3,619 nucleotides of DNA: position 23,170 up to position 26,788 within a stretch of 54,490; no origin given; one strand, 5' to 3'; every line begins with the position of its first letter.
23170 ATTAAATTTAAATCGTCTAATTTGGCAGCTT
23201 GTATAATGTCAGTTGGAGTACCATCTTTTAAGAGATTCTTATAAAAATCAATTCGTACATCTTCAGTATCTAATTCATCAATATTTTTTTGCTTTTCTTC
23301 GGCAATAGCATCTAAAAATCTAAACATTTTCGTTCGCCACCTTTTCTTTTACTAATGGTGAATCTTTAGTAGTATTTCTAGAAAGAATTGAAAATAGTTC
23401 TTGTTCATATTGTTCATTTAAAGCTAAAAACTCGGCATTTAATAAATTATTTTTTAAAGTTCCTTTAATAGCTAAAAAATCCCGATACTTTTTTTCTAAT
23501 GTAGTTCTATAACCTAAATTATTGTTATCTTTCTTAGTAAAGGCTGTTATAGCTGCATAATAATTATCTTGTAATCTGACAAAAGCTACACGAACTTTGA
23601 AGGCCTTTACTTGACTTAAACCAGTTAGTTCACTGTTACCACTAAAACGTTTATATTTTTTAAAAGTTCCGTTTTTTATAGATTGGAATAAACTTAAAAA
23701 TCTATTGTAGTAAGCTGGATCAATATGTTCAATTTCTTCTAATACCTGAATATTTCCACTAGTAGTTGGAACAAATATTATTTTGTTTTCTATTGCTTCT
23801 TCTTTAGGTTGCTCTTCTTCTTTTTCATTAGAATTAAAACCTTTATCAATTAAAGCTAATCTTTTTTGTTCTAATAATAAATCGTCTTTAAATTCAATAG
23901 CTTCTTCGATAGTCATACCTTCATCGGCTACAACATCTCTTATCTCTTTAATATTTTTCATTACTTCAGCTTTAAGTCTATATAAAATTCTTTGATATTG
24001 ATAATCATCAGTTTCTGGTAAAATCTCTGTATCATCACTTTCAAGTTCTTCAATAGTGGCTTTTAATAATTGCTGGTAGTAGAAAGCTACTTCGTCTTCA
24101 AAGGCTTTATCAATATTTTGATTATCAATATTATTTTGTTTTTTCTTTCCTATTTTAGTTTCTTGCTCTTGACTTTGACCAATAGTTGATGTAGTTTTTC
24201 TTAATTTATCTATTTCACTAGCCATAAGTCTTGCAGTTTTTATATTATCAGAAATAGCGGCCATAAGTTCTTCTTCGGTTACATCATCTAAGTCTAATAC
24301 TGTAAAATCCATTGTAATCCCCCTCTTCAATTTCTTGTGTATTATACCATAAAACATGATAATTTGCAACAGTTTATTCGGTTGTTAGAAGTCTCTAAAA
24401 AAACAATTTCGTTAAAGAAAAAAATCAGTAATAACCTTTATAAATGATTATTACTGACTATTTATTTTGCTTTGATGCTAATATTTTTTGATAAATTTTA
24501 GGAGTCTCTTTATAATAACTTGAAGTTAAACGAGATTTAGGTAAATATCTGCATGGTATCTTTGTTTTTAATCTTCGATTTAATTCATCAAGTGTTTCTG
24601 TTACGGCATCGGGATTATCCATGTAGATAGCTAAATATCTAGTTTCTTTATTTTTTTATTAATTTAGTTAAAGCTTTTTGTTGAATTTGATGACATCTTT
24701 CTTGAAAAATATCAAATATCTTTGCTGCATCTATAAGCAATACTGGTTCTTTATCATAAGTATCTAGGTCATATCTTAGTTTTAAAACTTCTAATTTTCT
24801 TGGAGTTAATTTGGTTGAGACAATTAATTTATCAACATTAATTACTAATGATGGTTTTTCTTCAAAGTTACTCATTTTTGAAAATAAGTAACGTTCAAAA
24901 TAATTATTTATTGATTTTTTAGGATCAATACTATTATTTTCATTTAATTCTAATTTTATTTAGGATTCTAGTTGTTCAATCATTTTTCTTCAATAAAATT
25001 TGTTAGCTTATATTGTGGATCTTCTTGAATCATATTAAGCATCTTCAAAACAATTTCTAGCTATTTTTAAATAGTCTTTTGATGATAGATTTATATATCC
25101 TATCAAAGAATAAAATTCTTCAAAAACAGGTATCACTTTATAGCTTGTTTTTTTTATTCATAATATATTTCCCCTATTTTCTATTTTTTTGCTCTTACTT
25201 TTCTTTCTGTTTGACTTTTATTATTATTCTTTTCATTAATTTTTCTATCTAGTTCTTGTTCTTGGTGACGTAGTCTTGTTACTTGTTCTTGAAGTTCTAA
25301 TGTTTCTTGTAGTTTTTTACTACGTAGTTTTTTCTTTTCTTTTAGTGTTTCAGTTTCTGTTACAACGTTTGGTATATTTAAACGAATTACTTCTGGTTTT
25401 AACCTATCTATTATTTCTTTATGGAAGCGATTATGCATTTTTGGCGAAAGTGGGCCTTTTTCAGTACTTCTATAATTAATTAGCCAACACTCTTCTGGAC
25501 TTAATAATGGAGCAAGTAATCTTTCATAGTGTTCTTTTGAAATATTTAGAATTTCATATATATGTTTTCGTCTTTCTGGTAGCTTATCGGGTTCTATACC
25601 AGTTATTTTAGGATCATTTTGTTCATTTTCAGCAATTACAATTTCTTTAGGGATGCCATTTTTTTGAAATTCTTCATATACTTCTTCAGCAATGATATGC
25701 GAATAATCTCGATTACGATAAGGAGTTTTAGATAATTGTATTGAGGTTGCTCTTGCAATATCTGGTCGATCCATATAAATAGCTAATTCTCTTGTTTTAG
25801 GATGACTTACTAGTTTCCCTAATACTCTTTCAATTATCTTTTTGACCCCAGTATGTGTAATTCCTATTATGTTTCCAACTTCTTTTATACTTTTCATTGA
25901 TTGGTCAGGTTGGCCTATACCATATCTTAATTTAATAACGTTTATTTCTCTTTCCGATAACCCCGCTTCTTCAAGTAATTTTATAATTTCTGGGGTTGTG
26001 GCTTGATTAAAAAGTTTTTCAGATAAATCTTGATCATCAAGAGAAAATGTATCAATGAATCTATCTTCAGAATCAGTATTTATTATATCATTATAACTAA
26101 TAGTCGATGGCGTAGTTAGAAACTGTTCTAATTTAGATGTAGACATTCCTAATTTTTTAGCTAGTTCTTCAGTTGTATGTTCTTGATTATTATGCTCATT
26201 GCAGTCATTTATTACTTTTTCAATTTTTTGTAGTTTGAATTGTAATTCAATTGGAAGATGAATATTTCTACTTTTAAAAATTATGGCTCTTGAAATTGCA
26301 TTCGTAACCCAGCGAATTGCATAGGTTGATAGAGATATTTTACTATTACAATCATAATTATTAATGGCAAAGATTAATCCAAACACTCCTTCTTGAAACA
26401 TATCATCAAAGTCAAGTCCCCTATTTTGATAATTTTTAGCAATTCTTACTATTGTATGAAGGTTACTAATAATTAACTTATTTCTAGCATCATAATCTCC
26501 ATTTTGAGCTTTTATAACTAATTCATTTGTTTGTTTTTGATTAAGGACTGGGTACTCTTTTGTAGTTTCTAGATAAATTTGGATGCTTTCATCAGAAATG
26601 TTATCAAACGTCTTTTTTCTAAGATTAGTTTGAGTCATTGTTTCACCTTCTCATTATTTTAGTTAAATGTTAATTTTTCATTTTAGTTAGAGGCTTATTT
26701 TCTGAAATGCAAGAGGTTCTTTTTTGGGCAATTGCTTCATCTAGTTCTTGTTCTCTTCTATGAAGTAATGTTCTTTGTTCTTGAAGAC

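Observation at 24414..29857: Three full-length RpoD-like sigma-70 genes plus a dead fourth copy, arranged head to tail in one transcription unit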

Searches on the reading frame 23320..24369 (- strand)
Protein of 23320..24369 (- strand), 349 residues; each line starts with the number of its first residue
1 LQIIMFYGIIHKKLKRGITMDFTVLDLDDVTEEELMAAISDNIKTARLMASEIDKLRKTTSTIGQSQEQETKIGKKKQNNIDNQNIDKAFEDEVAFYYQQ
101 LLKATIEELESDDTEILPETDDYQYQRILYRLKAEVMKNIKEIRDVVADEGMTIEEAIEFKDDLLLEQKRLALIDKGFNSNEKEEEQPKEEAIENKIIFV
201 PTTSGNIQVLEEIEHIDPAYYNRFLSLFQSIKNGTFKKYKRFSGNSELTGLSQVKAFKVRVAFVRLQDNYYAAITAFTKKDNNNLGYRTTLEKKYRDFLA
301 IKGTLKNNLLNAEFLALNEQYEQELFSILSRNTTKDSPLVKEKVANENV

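Call 4: search_protein_families(library=pfam, proteins=[window:23320-24369:-], max_evalue=0.01)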
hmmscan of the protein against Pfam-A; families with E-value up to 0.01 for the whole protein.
window:23320-24369:- (349 aa): 0 families

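Call 5: search_protein_families(library=ncbifam, proteins=[window:23320-24369:-], max_evalue=0.01)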
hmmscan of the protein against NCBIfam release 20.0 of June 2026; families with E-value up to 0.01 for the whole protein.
window:23320-24369:- (349 aa): 0 families

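Call 14: search_protein_families(library=padloc, proteins=[window:23320-24369:-], max_evalue=0.01)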
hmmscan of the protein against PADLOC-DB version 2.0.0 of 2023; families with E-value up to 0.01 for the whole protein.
window:23320-24369:- (349 aa): 0 families

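Call 15: search_protein_families(library=phrogs, proteins=[window:23320-24369:-], max_evalue=0.01)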
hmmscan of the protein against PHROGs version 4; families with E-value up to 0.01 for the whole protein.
window:23320-24369:- (349 aa): 0 families

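Call 91: search_solved_structures(query=window:23320-24312:-, max_evalue=1)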
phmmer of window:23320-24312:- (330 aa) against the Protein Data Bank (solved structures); distinct sequences matched with E-value up to 1: 1.
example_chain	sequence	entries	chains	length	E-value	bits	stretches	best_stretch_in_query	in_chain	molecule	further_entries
2yyv_A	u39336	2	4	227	0.02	17.7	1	133-197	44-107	Probable 2-phosphosulfolactate phosphatase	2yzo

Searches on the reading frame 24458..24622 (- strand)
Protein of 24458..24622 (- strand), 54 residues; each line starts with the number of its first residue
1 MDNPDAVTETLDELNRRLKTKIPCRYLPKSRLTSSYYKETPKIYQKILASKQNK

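Call 4: search_protein_families(library=pfam, proteins=[window:24458-24622:-], max_evalue=0.01)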
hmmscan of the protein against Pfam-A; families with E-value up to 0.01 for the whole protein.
window:24458-24622:- (54 aa): 0 families

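Call 14: search_protein_families(library=padloc, proteins=[window:24458-24622:-], max_evalue=0.01)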
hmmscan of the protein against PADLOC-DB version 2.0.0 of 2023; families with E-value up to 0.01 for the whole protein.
window:24458-24622:- (54 aa): 0 families

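Call 15: search_protein_families(library=phrogs, proteins=[window:24458-24622:-], max_evalue=0.01)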
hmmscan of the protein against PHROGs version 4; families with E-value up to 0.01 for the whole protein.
window:24458-24622:- (54 aa): 0 families

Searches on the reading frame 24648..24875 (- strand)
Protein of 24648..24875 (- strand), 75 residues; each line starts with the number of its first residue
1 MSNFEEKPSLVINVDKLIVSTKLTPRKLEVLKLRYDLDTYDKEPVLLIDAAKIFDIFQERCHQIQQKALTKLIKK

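Call 4: search_protein_families(library=pfam, proteins=[window:24648-24875:-], max_evalue=0.01)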
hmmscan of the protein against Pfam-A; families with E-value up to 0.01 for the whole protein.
window:24648-24875:- (75 aa): 1 family
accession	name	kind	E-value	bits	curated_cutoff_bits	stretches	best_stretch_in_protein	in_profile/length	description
PF04545.22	Sigma70_r4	-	2.2e-06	27.5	24.1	1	22-72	4-48/50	Sigma-70, region 4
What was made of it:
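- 24458..25161 (-): Dead fourth copy. An N-domain remnant with stops, an internal deletion of regions 1.2-3, region 4 (75-aa ORF at 24648-24875) and the post-region-4 helix in another frame (24458-24622). Pfam Sigma70_r4 E 2e-6 (call 4).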

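Call 5: search_protein_families(library=ncbifam, proteins=[window:24648-24875:-], max_evalue=0.01)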
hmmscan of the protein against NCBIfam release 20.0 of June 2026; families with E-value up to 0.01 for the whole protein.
window:24648-24875:- (75 aa): 18 families
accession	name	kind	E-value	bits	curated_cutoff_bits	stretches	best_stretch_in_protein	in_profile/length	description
NF005643.0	PRK07406.1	equivalog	2.7e-07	30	500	1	18-72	331-383/397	RNA polymerase sigma factor RpoD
NF005642.0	PRK07405.1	subfamily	2.9e-07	30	524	1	3-74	240-307/318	RNA polymerase sigma factor SigD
TIGR02997.1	Sig70-cyanoRpoD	subfamily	1.1e-06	28.2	384.5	1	21-72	248-297/298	RNA polymerase sigma factor, RpoD/SigA family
NF006666.0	PRK09210.1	equivalog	2.7e-06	26.9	572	1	19-72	305-356/370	RNA polymerase sigma factor RpoD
NF041931.2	MzaA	equivalog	4.8e-06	25.7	800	1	10-72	643-701/726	MZA anti-phage system associated sigma-70 family RNA polymerase sigma factor MzaA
TIGR02393.1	RpoD_Cterm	equivalog_domain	8.6e-06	25.5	354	1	14-72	170-224/238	RNA polymerase sigma factor RpoD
NF005785.0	PRK07598.1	equivalog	2e-05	23.6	554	1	10-73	340-399/415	RNA polymerase sigma factor SigC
TIGR02394.1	rpoS_proteo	equivalog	3.8e-05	23.3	378.7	1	21-72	221-270/285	RNA polymerase sigma factor RpoS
NF004208.0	PRK05658.1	equivalog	6.6e-05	22.1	555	1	20-72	566-616/631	RNA polymerase sigma factor RpoD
NF004564.0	PRK05901.2-2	equivalog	0.00012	20.9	617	1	3-73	412-480/500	RNA polymerase sigma factor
NF004566.0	PRK05901.2-4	equivalog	0.00013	21.3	531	1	4-72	364-430/448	RNA polymerase sigma factor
NF005920.0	PRK07921.1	subfamily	0.00013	21.1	464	1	18-73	262-315/328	RNA polymerase sigma factor SigB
TIGR02937.1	sigma70-ECF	superfamily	0.00023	20.8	42.9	1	21-74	116-163/165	sigma-70 family RNA polymerase sigma factor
NF004207.0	PRK05657.1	equivalog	0.00034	20.1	394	1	21-72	264-313/329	RNA polymerase sigma factor RpoS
NF004561.0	PRK05901.1-3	equivalog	0.00042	19.5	582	1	21-72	474-523/537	RNA polymerase sigma factor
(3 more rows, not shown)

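Call 14: search_protein_families(library=padloc, proteins=[window:24648-24875:-], max_evalue=0.01)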
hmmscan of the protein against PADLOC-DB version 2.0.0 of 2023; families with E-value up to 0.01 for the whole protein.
window:24648-24875:- (75 aa): 1 family
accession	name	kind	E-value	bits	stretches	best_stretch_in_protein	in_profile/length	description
PDLC02203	MzaA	-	0.0001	18.7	1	19-72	604-655/683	-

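Call 15: search_protein_families(library=phrogs, proteins=[window:24648-24875:-], max_evalue=0.01)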
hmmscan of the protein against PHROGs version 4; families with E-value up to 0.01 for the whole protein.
window:24648-24875:- (75 aa): 1 family
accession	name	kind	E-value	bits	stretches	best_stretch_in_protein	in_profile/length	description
phrog_351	-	transcription regulation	2.7e-05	23.9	1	21-72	674-722/928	RNA polymerase sigma factor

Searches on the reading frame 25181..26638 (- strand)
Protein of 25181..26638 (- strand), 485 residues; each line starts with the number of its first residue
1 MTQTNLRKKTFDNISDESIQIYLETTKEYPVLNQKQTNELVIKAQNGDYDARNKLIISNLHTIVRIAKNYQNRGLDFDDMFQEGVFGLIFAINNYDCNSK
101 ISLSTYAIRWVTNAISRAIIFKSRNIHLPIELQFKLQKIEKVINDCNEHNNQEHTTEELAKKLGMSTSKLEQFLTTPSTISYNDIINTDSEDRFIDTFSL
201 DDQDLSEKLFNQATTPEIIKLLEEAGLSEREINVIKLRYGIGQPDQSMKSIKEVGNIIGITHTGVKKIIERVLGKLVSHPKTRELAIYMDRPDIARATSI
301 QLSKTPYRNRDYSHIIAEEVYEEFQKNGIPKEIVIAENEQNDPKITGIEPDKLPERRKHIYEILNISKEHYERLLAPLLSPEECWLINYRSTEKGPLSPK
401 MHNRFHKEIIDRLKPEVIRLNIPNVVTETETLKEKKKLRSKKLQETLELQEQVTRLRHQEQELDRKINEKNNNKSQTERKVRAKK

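Call 4: search_protein_families(library=pfam, proteins=[window:25181-26638:-], max_evalue=0.01)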
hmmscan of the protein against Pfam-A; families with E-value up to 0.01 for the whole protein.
window:25181-26638:- (485 aa): 4 families
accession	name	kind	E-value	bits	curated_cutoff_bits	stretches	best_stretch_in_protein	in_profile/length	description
PF04542.20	Sigma70_r2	-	2.4e-13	50.1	24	1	56-119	2-65/71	Sigma-70 region 2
PF04545.22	Sigma70_r4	-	4.9e-08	32.8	24.1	1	225-276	3-48/50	Sigma-70, region 4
PF04539.22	Sigma70_r3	-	1.1e-05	25.8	25.3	1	135-201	2-68/78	Sigma-70 region 3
PF04967.18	HTH_10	-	0.00092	19.4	23.1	0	154-174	24-44/53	HTH DNA binding domain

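Call 5: search_protein_families(library=ncbifam, proteins=[window:25181-26638:-], max_evalue=0.01)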
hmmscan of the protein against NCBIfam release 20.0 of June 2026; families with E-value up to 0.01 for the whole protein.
window:25181-26638:- (485 aa): 49 families (the best 25 are shown)
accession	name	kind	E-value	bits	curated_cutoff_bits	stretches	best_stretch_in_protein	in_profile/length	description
TIGR02997.1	Sig70-cyanoRpoD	subfamily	1.7e-43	149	384.5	1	31-276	56-297/298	RNA polymerase sigma factor, RpoD/SigA family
TIGR02393.1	RpoD_Cterm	equivalog_domain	2.8e-43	148.2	354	1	51-288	1-236/238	RNA polymerase sigma factor RpoD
TIGR02394.1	rpoS_proteo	equivalog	5.8e-43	147.4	378.7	1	8-277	4-271/285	RNA polymerase sigma factor RpoS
NF004207.0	PRK05657.1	equivalog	1.4e-40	139.6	394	1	6-285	45-322/329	RNA polymerase sigma factor RpoS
NF005785.0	PRK07598.1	equivalog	4.8e-40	137.6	554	1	21-284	147-405/415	RNA polymerase sigma factor SigC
NF041931.2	MzaA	equivalog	7.4e-40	137.5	800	1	27-291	452-716/726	MZA anti-phage system associated sigma-70 family RNA polymerase sigma factor MzaA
NF005643.0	PRK07406.1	equivalog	2.9e-39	135.2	500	1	49-282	159-388/397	RNA polymerase sigma factor RpoD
NF006666.0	PRK09210.1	equivalog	2.2e-37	129.2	572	1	16-289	98-369/370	RNA polymerase sigma factor RpoD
NF005920.0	PRK07921.1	subfamily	1.3e-36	126.3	464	1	31-288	72-326/328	RNA polymerase sigma factor SigB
NF004208.0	PRK05658.1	equivalog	1.5e-36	126.6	555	1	22-290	364-630/631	RNA polymerase sigma factor RpoD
NF004566.0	PRK05901.2-4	equivalog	3.2e-33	115.6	531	1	16-288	154-442/448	RNA polymerase sigma factor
NF004615.0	PRK05949.1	subfamily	8.9e-32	110.3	530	1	27-276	69-314/327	RNA polymerase sigma factor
NF004564.0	PRK05901.2-2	equivalog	4.2e-31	108.1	617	1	48-286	242-489/500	RNA polymerase sigma factor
NF005642.0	PRK07405.1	subfamily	6.3e-31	107.7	524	1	27-276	60-305/318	RNA polymerase sigma factor SigD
NF004561.0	PRK05901.1-3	equivalog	1e-30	107.4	582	1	29-281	279-527/537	RNA polymerase sigma factor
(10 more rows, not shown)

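Call 14: search_protein_families(library=padloc, proteins=[window:25181-26638:-], max_evalue=0.01)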
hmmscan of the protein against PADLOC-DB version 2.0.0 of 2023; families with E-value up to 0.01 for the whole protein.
window:25181-26638:- (485 aa): 1 family
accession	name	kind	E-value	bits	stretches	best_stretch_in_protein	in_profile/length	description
PDLC02203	MzaA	-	2.6e-24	83.5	1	50-295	429-674/683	-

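Call 15: search_protein_families(library=phrogs, proteins=[window:25181-26638:-], max_evalue=0.01)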
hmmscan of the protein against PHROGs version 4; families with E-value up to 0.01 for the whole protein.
window:25181-26638:- (485 aa): 4 families
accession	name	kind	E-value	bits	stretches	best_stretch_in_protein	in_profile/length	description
phrog_351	-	transcription regulation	3.8e-43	149.2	1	20-304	473-746/928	RNA polymerase sigma factor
phrog_21612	-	transcription regulation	6.2e-12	45.8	1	47-272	10-214/600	RNA polymerase sigma factor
phrog_3512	-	transcription regulation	0.00018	22.7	1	219-279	58-112/130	sigma factor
phrog_1740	-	transcription regulation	0.0017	17.9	0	184-276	143-212/567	RNA polymerase sigma factor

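Call 86: predict_structure(alignment_id=A5)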
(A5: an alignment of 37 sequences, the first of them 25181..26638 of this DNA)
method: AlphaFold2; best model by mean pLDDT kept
length: 485 residues; sequences in the alignment: 37
mean_pLDDT: 71.5   pTM: 0.33
mean pLDDT of the five models: 71.5, 69.1, 66.5, 64.7, 63.4
residues with pLDDT >= 90: 82; 70-90: 212; 50-70: 98; < 50: 93
segments of 3 or more residues with pLDDT < 50: 1-14, 181-209, 306-318, 328-354, 392-394, 427-430
pLDDT, mean of each block of 10 residues (from residue 1): 34 61 88 94 95 95 91 81 95 94 93 86 61 72 76 78 83 66 43 42 46 71 86 88 79 89 86 77 63 57 53 46 52 39 42 56 78 79 67 56 74 79 57 69 85 88 88 67 52
secondary structure, 60 per line:
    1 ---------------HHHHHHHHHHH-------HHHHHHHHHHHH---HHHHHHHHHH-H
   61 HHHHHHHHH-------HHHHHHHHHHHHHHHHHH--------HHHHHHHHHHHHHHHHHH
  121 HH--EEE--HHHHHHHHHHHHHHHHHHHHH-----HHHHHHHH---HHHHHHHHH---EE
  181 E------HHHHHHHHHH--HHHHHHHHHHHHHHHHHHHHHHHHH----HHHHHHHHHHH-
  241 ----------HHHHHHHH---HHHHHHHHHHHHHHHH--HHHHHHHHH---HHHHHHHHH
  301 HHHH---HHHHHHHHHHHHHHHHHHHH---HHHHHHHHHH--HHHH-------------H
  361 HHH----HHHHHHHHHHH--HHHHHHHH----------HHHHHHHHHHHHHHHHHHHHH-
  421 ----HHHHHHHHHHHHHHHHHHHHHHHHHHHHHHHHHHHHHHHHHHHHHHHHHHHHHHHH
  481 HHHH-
elements in order: H16-26 H34-45 H49-58 H60-69 H77-94 H103-122 E125-127 H130-150 H156-163 H167-175 E179-181 H188-197 H200-224 H229-239 H251-258 H262-277 H280-288 H292-304 H308-327 H331-340 H343-346 H360-363 H368-378 H381-388 H399-419 H425-484
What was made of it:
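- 25181..26638 (-): s3, a 485-aa sigma. It has regions 1.2-4, the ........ helix, one sigma-4.1-like module (aa ~355-420) and a terminal ~60-residue helix. It has no N-domain. AF2 model: sigma2 pLDDT ~90, sigma4 ~85, module 67-79, helix 425-484 at 69-88 (call 86).
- On Sigma-70 family (sigma factor fold): The AF2 model of s3 has confident sigma2 and sigma4 (call 86).
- The sigma2 and sigma4 folds are predicted with high confidence (call 86).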
